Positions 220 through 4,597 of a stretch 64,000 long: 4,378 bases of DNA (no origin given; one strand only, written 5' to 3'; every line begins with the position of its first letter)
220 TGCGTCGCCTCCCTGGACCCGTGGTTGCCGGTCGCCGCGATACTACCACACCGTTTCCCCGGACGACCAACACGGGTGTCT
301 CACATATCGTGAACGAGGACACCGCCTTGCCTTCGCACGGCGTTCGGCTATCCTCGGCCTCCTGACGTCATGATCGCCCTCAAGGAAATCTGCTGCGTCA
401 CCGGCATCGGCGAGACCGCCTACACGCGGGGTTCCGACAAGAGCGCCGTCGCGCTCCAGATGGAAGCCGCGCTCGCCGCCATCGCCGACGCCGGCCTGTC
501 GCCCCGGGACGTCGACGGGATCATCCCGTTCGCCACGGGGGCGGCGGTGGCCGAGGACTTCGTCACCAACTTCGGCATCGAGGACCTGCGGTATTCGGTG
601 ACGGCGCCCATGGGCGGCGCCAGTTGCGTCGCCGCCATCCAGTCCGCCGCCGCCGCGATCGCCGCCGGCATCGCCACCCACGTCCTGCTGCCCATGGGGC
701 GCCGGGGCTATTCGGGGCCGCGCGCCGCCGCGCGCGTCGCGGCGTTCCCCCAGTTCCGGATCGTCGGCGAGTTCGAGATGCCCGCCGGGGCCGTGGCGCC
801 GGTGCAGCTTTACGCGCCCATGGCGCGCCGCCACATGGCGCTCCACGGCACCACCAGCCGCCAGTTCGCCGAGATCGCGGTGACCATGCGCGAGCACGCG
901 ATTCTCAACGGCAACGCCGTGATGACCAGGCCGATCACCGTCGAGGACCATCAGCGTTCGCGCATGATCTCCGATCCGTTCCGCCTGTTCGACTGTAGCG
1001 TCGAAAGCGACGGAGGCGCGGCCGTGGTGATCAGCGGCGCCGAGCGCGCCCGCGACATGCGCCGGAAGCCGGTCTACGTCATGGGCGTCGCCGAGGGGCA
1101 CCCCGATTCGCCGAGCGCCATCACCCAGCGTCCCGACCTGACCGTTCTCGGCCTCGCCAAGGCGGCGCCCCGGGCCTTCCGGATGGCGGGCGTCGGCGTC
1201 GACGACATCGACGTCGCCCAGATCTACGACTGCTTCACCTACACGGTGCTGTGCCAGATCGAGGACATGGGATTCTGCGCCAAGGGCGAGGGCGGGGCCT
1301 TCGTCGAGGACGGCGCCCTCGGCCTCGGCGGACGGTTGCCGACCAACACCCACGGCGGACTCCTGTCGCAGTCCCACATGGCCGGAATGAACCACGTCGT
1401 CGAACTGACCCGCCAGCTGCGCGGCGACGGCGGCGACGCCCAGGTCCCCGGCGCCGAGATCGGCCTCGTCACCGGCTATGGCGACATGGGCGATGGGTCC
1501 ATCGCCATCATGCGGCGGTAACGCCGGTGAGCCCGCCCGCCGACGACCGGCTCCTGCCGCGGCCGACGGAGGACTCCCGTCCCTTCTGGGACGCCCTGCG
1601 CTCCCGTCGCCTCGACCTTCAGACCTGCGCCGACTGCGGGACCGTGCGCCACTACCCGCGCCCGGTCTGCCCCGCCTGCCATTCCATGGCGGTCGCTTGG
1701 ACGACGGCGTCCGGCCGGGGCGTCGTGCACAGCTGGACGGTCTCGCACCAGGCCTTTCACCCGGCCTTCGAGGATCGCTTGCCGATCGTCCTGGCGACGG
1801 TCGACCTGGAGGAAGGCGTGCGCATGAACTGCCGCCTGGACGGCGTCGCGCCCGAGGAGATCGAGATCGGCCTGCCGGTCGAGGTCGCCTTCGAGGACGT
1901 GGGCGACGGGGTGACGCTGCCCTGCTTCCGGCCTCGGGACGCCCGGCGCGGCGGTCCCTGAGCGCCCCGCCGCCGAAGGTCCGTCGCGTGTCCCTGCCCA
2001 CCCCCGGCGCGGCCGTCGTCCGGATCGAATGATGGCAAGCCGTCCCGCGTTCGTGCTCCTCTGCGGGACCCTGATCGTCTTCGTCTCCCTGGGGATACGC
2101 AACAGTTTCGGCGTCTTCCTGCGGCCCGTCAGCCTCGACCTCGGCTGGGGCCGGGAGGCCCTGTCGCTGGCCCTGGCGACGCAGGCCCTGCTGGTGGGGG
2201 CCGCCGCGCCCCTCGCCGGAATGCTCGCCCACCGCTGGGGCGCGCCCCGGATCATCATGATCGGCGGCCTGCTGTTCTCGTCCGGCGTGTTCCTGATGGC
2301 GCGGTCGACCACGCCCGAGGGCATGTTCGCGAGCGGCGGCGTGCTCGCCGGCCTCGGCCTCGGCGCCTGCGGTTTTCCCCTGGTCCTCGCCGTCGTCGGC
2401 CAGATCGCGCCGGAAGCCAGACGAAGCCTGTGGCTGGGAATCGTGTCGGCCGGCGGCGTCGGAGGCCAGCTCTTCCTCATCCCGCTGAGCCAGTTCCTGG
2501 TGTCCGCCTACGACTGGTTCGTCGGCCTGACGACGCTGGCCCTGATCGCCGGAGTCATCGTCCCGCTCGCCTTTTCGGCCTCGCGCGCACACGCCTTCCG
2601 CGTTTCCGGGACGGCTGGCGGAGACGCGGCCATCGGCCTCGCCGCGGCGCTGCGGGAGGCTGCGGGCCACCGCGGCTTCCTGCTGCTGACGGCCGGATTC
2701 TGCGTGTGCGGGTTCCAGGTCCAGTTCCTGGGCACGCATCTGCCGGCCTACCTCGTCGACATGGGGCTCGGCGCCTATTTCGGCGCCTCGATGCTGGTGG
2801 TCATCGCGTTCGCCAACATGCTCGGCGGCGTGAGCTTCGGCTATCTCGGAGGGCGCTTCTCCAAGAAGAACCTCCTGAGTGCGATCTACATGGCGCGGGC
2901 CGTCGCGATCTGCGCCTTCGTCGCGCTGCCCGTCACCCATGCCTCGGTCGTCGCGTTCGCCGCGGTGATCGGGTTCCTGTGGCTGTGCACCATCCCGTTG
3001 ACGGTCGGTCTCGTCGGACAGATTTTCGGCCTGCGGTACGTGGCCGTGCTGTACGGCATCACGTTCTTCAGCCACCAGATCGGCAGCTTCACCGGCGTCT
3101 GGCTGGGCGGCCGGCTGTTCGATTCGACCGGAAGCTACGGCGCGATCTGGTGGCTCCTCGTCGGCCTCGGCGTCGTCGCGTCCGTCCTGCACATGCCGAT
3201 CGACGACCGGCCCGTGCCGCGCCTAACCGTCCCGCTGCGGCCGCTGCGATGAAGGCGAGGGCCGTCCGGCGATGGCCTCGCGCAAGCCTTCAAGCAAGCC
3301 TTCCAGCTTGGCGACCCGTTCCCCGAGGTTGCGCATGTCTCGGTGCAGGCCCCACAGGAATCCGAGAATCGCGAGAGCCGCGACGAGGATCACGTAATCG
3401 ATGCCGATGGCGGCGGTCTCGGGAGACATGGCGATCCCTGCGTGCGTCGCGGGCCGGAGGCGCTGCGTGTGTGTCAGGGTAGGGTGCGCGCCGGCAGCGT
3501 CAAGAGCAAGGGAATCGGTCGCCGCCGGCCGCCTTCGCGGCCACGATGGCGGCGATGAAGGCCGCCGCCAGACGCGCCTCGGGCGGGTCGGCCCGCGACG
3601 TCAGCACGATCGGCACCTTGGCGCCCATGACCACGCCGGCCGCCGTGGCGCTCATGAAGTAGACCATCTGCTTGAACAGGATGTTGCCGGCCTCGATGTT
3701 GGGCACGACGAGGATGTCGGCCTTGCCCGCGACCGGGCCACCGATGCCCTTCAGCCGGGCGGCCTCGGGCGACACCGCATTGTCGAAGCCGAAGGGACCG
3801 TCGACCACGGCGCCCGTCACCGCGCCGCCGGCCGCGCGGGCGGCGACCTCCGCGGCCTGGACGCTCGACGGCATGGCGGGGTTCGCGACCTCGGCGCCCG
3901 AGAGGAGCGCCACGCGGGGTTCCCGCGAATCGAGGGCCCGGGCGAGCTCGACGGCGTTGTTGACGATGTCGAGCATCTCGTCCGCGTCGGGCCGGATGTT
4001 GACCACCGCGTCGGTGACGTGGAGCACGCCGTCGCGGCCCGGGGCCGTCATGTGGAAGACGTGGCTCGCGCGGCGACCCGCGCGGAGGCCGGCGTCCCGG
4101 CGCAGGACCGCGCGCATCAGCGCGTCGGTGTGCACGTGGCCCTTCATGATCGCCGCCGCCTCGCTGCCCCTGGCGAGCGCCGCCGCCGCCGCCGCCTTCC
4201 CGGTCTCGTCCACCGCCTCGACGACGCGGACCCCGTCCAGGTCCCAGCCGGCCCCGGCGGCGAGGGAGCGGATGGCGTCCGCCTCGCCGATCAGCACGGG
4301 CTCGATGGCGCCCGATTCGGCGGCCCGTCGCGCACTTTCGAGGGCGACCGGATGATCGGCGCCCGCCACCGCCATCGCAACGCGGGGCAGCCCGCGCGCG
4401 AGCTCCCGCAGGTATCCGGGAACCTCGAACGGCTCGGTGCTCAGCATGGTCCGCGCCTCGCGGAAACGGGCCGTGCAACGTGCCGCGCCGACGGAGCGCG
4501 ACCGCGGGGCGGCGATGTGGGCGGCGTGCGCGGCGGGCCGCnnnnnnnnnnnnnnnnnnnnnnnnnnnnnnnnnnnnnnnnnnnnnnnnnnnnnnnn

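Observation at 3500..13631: xsc-pta linked co-directionally to a tightly coupled beta-oxidation-like operon with a DmdC-type ACAD and a family III CoA-transferase, and no taurine genes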

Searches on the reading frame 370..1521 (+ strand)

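Call 21: search_protein_families(library=pfam, proteins=[window:370-1521:+], max_evalue=0.001)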
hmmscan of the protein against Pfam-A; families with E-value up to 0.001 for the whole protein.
window:370-1521:+ (383 aa): 2 families
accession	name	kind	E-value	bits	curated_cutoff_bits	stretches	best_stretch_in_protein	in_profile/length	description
PF22691.2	Thiolase_C_1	-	3.3e-50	170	28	1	249-376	7-136/144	Thiolase C-terminal domain-like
PF02803.24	Thiolase_C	-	3.9e-05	23.7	27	1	253-361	15-108/123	Thiolase, C-terminal domain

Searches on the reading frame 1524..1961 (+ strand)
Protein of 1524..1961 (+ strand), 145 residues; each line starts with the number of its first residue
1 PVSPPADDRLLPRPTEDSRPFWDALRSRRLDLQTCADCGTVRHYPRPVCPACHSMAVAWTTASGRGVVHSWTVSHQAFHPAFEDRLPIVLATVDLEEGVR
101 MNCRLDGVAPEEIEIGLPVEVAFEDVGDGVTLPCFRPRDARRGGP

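Call 59: search_protein_families(library=pfam, proteins=[window:1524-1961:+], max_evalue=0.01)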
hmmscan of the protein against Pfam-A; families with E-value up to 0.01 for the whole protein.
window:1524-1961:+ (145 aa): 2 families
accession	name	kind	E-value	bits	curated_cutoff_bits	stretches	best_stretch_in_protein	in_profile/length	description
PF01796.24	OB_ChsH2_C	-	1.7e-23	82.7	27.1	1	59-124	1-65/65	ChsH2, C-terminal OB-fold domain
PF12172.15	zf-ChsH2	-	3.3e-12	46.4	23.2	1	22-54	1-33/37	ChsH2, rubredoxin-like zinc ribbon domain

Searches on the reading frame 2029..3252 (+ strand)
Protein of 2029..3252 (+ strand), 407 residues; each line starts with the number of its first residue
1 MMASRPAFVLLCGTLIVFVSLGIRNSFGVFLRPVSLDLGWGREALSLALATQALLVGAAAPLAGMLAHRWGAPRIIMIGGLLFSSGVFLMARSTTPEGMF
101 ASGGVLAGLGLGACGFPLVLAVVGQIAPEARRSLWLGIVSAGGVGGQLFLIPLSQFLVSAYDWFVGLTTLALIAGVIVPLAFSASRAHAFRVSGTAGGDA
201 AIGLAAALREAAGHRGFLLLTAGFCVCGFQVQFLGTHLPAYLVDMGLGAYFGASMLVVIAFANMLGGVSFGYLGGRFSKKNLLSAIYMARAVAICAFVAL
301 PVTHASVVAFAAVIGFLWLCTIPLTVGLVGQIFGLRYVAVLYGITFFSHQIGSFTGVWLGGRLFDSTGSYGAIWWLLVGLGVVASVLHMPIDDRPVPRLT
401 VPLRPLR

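Call 21: search_protein_families(library=pfam, proteins=[window:2029-3252:+], max_evalue=0.001)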
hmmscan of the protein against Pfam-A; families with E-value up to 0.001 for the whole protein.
window:2029-3252:+ (407 aa): 1 family
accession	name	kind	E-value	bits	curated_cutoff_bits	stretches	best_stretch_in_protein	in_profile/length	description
PF07690.21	MFS_1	-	5.9e-32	111.4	33.4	1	15-356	3-346/347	Major Facilitator Superfamily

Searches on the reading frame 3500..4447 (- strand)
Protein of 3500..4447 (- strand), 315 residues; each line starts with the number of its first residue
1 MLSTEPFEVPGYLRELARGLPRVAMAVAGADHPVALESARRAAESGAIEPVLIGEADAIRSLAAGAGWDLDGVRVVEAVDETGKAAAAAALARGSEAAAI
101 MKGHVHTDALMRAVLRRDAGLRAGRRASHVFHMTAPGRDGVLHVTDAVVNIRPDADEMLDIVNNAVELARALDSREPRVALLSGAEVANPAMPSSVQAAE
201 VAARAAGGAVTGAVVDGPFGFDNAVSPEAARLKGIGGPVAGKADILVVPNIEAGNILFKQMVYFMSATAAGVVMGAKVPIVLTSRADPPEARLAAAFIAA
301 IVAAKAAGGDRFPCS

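Call 5: search_protein_families(library=pfam, proteins=[window:3500-4447:-], max_evalue=0.01)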
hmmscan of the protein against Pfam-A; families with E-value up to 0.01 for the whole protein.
window:3500-4447:- (315 aa): 1 family
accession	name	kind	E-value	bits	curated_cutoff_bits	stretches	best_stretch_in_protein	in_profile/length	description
PF01515.24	PTA_PTB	-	5e-42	144.8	24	1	86-300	106-319/319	Phosphate acetyl/butaryl transferase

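Call 6: search_protein_families(library=ncbifam, proteins=[window:3500-4447:-], max_evalue=0.001)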
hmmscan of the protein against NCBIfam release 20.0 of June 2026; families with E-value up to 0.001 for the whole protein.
window:3500-4447:- (315 aa): 10 families
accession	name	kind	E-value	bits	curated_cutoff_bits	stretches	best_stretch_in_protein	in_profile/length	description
NF006045.0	PRK08190.1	subfamily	3.1e-99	332.9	282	1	15-307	169-461/467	bifunctional enoyl-CoA hydratase/phosphate acetyltransferase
NF008852.0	PRK11890.1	subfamily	1.9e-93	313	413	1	15-306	15-306/315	phosphate acetyltransferase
NF004472.0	PRK05805.1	subfamily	4.3e-82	275.6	399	1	21-306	16-301/302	phosphate butyryltransferase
TIGR02706.1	P_butyryltrans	equivalog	1.6e-79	267.1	410.5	1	23-303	14-294/294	phosphate butyryltransferase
NF005837.0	PRK07742.1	equivalog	4.4e-72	242.9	409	1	17-302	10-296/299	phosphate butyryltransferase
TIGR02709.1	branched_ptb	equivalog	1.2e-43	149.7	475.15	1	49-294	26-263/271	branched-chain phosphotransacylase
NF007233.1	PRK09653.1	subfamily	1.3e-26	93.9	310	1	89-287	107-303/319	phosphotransacetylase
TIGR00651.1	pta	equivalog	1.3e-21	77.4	311.2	1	87-285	92-289/304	phosphate acetyltransferase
NF004167.0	PRK05632.1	equivalog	3.6e-17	62.2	418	1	128-265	531-664/708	phosphate acetyltransferase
NF009501.0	PRK12861.1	subfamily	2.5e-06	25.8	1178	1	142-284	599-742/764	NADP-dependent malic enzyme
